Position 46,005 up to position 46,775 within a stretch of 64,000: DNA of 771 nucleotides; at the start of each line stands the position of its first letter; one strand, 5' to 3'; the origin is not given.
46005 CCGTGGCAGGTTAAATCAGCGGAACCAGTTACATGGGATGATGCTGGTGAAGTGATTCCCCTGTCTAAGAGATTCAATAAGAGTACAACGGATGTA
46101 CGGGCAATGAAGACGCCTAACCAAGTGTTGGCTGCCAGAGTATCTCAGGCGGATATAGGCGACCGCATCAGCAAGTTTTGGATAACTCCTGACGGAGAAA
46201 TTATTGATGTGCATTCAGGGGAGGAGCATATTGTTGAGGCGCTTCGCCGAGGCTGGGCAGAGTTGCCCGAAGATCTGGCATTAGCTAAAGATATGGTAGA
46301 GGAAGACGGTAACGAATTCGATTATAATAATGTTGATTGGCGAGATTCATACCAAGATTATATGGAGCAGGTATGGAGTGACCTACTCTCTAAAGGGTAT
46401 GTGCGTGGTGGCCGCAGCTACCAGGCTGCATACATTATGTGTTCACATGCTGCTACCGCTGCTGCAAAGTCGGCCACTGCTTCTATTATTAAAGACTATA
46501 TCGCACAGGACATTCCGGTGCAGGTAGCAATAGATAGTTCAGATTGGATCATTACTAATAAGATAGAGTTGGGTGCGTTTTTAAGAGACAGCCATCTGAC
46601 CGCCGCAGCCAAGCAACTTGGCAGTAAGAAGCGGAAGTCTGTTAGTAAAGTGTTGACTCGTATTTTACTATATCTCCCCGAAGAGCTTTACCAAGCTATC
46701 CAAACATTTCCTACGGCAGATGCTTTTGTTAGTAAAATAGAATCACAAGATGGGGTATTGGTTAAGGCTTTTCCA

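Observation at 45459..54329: Giant 2956-aa modular ORF reads as a phage polyvalent protein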

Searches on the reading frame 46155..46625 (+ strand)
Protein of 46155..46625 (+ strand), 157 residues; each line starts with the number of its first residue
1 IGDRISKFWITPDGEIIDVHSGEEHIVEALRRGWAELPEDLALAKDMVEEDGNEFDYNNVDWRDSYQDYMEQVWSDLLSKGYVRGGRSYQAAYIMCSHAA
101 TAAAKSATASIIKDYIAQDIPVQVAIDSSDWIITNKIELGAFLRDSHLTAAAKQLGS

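Call 24: search_solved_structures(query=A1, max_evalue=10)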
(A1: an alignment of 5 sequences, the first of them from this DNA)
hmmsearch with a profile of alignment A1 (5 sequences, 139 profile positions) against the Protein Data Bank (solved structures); distinct sequences matched with E-value up to 10: 16.
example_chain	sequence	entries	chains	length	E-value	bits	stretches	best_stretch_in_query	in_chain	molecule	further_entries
6i7o_C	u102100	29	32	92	0.71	13.1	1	30-78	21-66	40S ribosomal protein S10-A | Small ribosomal subunit protein eS10A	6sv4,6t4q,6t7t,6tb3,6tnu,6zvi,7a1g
6woo_KK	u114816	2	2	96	0.76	13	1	30-78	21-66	eS10 | Small ribosomal subunit protein eS10A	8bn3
4uer_7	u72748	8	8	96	0.79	12.9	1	30-78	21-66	ES10 | 40S ribosomal protein S10-A | Small ribosomal subunit protein eS10A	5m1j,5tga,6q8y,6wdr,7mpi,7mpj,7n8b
5i4l_C0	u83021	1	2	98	0.83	12.8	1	30-78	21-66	40S ribosomal protein S10-A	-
5fci_c0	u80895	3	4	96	0.83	12.8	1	30-78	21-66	40S ribosomal protein S10-A | 40S ribosomal protein S10-A,40S ribosomal protein S10-A,40S ribosomal protein S10-A,40S ri | Small ribosomal subunit protein eS10A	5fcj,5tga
5dgf_C0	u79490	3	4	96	0.83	12.8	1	30-78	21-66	40S ribosomal protein S10-A | 40S ribosomal protein S10-A,40S ribosomal protein S10-A,40S Ribosomal Protein S10-A | 40S ribosomal protein S10-A,40S Ribosomal Pr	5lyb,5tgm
5lyb_c0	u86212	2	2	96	0.88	12.8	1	30-78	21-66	40S ribosomal protein S10-A,40S ribosomal protein S10-A,40S Ribosomal Protein S10 | 40S ribosomal protein S10-A,40S Ribosomal Protein S10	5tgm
1lvl_A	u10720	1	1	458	0.94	12.7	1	64-132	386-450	DIHYDROLIPOAMIDE DEHYDROGENASE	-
4u3m_C0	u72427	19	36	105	0.95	12.7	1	30-78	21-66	40S ribosomal protein S10-B | 40S ribosomal protein S10-A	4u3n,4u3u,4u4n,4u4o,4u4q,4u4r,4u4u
4u3n_c0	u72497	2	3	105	0.95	12.7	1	30-78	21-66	40S ribosomal protein S10-A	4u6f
3j6x_10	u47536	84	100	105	0.98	12.6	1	30-78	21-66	40S ribosomal protein S10 | 40S ribosomal protein S10-A | eS10 (yeast S10)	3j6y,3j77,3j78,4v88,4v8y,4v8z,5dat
5fci_C0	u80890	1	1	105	1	12.6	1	30-78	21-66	40S ribosomal protein S10-A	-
4v92_BK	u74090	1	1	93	1.1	12.5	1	31-78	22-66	ES10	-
22vl_B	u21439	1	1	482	1.7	11.8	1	76-131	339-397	ATP synthase subunit alpha, chloroplastic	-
22vl_A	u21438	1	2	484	1.8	11.8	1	76-131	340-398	ATP synthase subunit alpha, chloroplastic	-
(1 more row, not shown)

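Call 25: search_protein_families(library=pfam, alignment_id=A1, max_evalue=10)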
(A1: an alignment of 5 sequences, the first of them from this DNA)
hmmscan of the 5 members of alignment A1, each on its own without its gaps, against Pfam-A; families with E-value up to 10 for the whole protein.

A. member 1, seq(157 aa): 1 family
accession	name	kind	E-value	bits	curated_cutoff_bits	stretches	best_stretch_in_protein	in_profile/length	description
PF09539.15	DUF2385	-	0.14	13.2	25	1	68-107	37-81/96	Protein of unknown function (DUF2385)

B. families by the number of members that match (of 5 scanned): 3 families
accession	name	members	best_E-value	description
PF13560.12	HTH_31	1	0.027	Helix-turn-helix domain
PF17868.7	AAA_lid_8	1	0.066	AAA lid domain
PF09539.15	DUF2385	1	0.14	Protein of unknown function (DUF2385)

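Call 31: search_protein_representatives(alignment_id=A1)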
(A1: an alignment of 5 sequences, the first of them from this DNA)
Query: 5 sequences, 139 profile positions. Proteins with E-value up to 0.001 (for the whole library): 169; up to 1e-10: 43; up to 1e-30: 6. The best 150 are listed.
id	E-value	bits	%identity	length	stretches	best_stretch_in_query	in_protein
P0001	1.8e-223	747.3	-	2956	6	4-138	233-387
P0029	4.2e-90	315.2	-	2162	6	2-134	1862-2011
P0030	1.1e-63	229.6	-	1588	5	9-131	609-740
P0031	9.7e-36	139.0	-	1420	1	2-135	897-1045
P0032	9.4e-35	135.8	-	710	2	2-135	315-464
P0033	3.8e-33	130.6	-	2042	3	9-130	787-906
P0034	9.1e-26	106.7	-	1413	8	6-114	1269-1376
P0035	2.0e-25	105.6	-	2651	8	10-101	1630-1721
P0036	1.4e-24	102.9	-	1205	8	8-107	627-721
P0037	2.9e-23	98.6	-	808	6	10-105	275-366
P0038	6.5e-23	97.5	-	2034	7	4-72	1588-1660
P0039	2.2e-22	95.8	-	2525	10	7-94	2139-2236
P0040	2.7e-22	95.5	-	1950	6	8-80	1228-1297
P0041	2.2e-19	86.1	-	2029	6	9-76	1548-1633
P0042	4.6e-19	85.0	-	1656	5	9-108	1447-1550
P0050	1.0e-16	77.4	-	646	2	9-134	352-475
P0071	1.1e-10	57.9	-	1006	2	3-139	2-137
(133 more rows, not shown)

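Call 106: find_encoding_contigs(protein=P0032, flank=10000, max_places=3)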
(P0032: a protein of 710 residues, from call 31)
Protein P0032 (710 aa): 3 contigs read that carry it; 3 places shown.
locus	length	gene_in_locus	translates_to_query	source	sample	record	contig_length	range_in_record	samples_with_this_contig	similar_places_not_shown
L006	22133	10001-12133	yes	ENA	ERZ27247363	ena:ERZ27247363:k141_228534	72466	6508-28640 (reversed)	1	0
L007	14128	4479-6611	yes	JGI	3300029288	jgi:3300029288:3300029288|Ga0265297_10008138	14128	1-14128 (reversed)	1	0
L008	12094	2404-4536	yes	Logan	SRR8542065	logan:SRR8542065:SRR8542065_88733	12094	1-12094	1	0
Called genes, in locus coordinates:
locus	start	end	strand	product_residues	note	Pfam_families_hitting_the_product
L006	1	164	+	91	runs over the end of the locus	-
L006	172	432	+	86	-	-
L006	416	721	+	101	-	-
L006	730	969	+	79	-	-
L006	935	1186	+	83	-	-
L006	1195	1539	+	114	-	-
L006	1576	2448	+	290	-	-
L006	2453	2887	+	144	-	-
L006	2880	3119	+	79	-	-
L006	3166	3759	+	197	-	-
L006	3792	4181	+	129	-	-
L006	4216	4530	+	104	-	PF13384:HTH_23 (faint), PF13518:HTH_28 (faint), PF08765:Mor (weak)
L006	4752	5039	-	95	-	-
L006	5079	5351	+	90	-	-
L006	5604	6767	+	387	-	-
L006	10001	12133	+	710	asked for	PF18760:ART-PolyVal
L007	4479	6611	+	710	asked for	PF18760:ART-PolyVal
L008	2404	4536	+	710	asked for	PF18760:ART-PolyVal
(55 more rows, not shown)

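Call 107: find_encoding_contigs(protein=P0050, flank=10000, max_places=2)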
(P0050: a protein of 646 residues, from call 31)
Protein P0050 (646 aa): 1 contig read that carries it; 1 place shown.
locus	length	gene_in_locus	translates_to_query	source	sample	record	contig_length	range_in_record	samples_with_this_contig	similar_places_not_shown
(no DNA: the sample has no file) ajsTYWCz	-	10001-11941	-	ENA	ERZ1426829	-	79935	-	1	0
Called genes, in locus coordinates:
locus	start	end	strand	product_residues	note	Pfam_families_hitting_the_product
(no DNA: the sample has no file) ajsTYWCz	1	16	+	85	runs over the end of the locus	-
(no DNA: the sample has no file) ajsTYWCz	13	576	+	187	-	-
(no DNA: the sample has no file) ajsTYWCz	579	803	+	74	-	-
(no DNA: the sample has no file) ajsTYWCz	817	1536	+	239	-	-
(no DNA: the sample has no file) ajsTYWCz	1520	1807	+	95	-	PF24043:DUF7352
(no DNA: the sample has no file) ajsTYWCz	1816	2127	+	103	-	-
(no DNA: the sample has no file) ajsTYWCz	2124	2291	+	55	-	-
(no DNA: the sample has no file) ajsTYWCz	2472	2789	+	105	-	-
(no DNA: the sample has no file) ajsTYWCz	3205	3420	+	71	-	-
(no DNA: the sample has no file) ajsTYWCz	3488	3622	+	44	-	-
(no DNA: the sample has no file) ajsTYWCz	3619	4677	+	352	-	PF01385:OrfB_IS605, PF07282:Cas12f1-like_TNB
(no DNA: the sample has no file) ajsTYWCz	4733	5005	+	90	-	-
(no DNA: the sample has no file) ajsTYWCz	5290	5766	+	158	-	-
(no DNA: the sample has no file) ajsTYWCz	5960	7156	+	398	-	-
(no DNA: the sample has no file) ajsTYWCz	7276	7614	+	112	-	-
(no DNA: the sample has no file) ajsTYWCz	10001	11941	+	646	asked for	-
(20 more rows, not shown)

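Call 108: find_encoding_contigs(protein=P0071, flank=10000, max_places=2)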
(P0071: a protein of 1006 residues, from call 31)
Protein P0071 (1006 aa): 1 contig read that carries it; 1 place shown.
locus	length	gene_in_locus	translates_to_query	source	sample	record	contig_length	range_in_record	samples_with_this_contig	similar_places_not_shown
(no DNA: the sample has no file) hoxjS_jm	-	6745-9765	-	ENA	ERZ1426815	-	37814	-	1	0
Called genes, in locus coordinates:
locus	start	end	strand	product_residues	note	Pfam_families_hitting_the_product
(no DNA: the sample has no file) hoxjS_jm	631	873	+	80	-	-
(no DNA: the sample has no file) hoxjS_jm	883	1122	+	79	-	-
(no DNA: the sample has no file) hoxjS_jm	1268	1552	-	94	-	-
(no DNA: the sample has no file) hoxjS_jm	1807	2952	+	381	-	-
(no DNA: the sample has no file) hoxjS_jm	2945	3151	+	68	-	-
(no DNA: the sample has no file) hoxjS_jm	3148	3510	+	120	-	-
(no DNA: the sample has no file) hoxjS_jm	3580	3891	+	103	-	-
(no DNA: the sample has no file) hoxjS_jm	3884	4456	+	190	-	-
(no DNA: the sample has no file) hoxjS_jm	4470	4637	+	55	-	-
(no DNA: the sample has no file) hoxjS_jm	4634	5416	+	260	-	PF07883:Cupin_2, PF02311:AraC_binding (weak)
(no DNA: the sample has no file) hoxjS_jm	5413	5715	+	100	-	-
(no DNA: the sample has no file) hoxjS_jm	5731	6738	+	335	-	-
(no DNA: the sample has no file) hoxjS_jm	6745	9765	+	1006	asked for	PF00293:NUDIX, PF02223:Thymidylate_kin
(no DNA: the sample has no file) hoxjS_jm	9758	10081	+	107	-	PF20137:BubE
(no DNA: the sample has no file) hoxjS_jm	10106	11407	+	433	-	PF00534:Glycos_transf_1, PF13692:Glyco_trans_1_4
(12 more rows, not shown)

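Call 111: find_encoding_contigs(protein=P0031, flank=10000, max_places=2)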
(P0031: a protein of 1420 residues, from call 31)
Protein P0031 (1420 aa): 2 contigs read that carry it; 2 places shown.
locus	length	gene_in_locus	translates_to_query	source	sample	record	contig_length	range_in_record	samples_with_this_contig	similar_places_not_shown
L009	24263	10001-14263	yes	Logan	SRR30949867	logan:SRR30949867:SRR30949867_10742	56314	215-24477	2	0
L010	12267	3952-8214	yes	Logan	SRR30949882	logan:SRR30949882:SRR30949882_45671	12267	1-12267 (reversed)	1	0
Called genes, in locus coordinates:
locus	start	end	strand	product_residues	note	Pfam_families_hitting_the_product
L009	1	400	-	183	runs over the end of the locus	PF02463:SMC_N (faint), PF13175:AAA_15 (weak), PF13476:AAA_23, PF00005:ABC_tran (faint), PF13401:AAA_22 (weak), PF13304:AAA_21, PF13175:AAA_15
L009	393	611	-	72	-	-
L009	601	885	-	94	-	-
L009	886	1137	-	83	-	-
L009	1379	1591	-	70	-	-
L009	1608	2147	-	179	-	-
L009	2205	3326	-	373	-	-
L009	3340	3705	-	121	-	-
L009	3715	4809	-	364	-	-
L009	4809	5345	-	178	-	-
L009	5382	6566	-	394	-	-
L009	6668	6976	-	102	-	-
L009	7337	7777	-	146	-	-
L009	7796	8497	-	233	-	-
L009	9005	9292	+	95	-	PF13466:STAS_2, PF01740:STAS (weak)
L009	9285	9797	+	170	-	-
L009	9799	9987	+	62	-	-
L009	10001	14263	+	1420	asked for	PF18905:DUF5661 (faint), PF18760:ART-PolyVal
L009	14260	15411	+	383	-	-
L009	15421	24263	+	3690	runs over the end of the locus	-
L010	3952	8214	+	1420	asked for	PF18905:DUF5661 (faint), PF18760:ART-PolyVal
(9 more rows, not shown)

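Call 113: search_protein_families(library=phrogs, proteins=[L009:2208-3326:-, L009:3718-4809:-, L009:5385-6566:-, L009:7799-8497:-, L009:4812-5345:-, L009:1611-2147:-, L009:7340-7777:-, L009:3343-3705:-, L009:14260-15408:+, L009:9285-9794:+], max_evalue=0.001)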
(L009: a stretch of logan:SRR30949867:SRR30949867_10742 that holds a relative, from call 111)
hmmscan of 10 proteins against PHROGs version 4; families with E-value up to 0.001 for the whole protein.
L009:2208-3326:- (373 aa): 0 families

L009:3718-4809:- (364 aa): 0 families

L009:5385-6566:- (394 aa): 0 families

L009:7799-8497:- (233 aa): 0 families

L009:4812-5345:- (178 aa): 0 families

L009:1611-2147:- (179 aa): 0 families

L009:7340-7777:- (146 aa): 0 families

L009:3343-3705:- (121 aa): 0 families

L009:14260-15408:+ (383 aa): 1 family
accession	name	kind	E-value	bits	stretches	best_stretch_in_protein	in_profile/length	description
phrog_3362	-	unknown function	4.7e-08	34.1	1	312-382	15-100/106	-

L009:9285-9794:+ (170 aa): 0 families

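Call 118: find_encoding_contigs(protein=P0030, flank=6000, max_places=1)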
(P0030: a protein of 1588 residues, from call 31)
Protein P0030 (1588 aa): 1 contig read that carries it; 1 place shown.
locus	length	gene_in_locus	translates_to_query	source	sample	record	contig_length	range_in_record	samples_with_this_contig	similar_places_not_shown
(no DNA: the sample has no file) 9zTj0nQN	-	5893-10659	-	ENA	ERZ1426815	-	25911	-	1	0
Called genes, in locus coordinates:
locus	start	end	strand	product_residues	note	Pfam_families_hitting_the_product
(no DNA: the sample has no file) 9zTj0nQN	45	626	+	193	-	-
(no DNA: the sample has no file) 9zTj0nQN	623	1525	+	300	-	-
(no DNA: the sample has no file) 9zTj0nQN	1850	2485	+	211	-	-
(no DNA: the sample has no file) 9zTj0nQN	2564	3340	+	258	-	-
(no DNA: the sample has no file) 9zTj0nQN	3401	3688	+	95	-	-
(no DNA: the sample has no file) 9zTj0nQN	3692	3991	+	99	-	-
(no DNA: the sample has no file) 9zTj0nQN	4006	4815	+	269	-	-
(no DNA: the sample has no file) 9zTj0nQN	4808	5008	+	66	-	-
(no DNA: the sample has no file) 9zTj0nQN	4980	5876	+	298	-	-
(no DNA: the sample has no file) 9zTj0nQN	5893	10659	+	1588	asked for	PF18760:ART-PolyVal, PF13563:2_5_RNA_ligase2, PF23474:Acb1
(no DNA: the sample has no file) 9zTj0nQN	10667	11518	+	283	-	-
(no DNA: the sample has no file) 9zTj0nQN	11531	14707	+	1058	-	-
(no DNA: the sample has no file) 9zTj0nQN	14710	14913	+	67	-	-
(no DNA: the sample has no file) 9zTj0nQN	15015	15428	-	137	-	-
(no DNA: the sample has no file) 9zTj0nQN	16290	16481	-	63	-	-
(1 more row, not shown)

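Call 119: find_encoding_contigs(protein=P0035, flank=6000, max_places=1)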
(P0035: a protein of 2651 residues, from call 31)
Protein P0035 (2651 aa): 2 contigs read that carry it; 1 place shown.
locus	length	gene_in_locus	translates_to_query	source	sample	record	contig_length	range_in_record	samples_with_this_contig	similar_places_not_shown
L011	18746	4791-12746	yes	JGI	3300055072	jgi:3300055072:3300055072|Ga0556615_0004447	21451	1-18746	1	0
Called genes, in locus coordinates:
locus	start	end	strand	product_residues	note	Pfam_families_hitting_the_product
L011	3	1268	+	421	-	?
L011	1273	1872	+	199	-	PF01541:GIY-YIG, PF07460:NUMOD3 (weak)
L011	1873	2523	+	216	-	-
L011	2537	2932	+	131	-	-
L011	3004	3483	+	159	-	-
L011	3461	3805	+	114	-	-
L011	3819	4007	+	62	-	-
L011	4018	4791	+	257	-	PF00089:Trypsin (weak), PF13365:Trypsin_2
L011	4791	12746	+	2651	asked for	PF13563:2_5_RNA_ligase2 (weak), PF23474:Acb1 (weak), PF01451:LMWPc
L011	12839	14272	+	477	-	-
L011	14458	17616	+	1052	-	-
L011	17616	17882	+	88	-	-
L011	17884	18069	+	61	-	-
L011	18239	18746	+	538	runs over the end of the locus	PF00270:DEAD (weak), PF04851:ResIII, PF03237:Terminase_6N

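Call 120: find_encoding_contigs(protein=P0039, flank=6000, max_places=1)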
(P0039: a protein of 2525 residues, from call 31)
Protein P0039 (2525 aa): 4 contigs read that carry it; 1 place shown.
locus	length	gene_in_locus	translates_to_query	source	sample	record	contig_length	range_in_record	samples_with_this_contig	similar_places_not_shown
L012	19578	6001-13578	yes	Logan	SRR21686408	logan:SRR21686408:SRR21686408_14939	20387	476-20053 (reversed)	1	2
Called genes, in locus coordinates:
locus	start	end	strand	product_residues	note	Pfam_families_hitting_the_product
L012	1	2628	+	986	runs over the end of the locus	?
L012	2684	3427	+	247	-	PF02163:Peptidase_M50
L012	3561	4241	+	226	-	-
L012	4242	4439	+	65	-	-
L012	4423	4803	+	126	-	PF00472:RF-1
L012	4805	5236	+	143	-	-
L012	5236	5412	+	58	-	-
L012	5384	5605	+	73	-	-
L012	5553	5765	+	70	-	-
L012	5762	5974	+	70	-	-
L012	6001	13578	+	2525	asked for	PF13563:2_5_RNA_ligase2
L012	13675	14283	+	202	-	-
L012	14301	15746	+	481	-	-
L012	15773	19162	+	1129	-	-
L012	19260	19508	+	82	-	-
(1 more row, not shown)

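Call 121: find_encoding_contigs(protein=P0038, flank=6000, max_places=1)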
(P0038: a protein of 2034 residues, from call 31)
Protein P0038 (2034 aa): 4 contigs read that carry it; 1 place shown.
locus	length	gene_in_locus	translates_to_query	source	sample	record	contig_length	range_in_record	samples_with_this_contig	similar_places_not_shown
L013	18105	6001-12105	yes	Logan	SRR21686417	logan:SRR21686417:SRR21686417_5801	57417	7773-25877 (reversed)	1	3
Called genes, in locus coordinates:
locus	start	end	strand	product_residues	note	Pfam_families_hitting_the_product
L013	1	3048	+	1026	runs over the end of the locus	-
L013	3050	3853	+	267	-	-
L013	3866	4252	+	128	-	-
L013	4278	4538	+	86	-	PF10058:Zn_ribbon_10 (faint)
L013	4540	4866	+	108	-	-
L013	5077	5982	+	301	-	PF00089:Trypsin, PF13365:Trypsin_2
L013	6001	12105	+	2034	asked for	PF13563:2_5_RNA_ligase2, PF23474:Acb1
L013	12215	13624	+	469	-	-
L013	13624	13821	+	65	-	-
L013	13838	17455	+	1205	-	-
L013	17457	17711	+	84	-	-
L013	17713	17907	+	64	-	-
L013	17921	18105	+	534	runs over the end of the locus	PF00270:DEAD (weak), PF04851:ResIII, PF03237:Terminase_6N (weak)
